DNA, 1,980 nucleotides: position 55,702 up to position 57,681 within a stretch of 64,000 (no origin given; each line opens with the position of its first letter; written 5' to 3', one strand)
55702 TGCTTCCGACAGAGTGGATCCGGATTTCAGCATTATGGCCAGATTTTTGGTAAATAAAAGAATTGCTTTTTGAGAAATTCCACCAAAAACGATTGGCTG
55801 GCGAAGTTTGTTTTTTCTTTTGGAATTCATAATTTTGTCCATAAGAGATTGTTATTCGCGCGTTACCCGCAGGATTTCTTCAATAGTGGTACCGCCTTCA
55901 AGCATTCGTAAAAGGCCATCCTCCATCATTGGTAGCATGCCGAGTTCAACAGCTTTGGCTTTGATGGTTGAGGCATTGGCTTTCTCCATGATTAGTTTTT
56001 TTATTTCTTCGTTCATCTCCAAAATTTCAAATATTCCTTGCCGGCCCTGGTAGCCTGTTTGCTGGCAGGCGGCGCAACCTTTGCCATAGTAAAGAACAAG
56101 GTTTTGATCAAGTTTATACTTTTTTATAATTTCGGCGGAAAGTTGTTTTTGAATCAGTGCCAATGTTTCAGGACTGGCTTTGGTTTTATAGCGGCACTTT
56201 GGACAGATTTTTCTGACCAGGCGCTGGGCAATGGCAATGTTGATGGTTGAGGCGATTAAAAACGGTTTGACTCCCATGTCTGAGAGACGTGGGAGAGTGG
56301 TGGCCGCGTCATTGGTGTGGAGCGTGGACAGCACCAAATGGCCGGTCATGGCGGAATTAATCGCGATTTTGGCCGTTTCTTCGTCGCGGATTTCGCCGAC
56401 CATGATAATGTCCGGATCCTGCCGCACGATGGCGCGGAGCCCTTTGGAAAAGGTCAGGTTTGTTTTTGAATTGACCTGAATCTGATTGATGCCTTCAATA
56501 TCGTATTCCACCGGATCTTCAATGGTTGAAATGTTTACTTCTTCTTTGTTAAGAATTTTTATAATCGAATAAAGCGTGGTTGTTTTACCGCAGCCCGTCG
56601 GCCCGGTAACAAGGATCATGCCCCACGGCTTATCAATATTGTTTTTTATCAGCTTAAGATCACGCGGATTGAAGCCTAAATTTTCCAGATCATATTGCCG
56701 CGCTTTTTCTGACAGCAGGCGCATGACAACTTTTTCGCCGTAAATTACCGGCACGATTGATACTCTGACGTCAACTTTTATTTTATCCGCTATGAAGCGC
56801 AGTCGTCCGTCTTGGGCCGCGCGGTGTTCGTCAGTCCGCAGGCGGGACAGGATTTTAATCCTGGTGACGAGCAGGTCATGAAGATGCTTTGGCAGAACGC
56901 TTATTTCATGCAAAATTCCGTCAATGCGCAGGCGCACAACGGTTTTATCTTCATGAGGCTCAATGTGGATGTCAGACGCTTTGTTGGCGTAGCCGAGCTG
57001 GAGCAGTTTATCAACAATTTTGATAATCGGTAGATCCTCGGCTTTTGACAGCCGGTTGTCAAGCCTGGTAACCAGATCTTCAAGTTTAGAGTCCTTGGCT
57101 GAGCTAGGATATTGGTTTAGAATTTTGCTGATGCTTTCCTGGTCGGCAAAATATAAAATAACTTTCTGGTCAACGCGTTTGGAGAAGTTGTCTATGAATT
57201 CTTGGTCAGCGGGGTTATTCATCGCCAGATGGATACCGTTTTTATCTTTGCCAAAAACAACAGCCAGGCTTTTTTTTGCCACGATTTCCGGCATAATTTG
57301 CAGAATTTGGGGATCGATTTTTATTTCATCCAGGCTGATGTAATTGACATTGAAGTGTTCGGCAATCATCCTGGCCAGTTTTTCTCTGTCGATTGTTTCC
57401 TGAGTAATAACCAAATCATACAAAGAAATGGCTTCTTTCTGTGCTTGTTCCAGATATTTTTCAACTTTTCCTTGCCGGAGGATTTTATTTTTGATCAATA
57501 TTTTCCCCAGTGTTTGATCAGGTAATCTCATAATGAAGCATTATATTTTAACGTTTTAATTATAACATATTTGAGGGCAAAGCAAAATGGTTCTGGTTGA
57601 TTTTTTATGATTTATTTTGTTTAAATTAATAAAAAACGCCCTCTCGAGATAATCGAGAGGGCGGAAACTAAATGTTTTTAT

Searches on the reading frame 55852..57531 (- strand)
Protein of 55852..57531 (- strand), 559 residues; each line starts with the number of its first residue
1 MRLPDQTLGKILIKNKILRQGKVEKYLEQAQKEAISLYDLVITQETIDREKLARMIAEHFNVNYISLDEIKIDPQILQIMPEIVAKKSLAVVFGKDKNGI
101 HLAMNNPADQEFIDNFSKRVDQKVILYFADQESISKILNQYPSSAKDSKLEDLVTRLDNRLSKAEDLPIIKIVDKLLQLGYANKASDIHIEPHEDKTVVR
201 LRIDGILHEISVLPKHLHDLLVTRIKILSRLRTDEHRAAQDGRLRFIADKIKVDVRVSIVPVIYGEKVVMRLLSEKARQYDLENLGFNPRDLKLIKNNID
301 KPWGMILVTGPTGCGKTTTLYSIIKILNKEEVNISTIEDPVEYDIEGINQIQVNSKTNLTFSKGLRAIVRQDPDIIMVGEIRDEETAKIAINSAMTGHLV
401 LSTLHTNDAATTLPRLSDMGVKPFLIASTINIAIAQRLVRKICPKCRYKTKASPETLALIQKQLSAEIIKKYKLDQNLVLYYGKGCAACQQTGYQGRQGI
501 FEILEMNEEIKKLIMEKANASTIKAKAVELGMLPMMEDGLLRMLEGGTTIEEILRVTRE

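Call 53: search_protein_families(library=pfam, proteins=[window:55852-57531:-], max_evalue=0.00001)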
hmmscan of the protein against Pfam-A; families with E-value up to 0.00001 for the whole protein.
window:55852-57531:- (559 aa): 2 families
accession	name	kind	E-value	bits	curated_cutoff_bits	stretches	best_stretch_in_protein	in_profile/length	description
PF00437.27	T2SSE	-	1.7e-129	432.2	24.9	1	164-555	3-370/370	Type II/IV secretion system protein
PF05157.20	MshEN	-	2.7e-11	43.7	23.1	1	60-146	1-88/90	MshEN domain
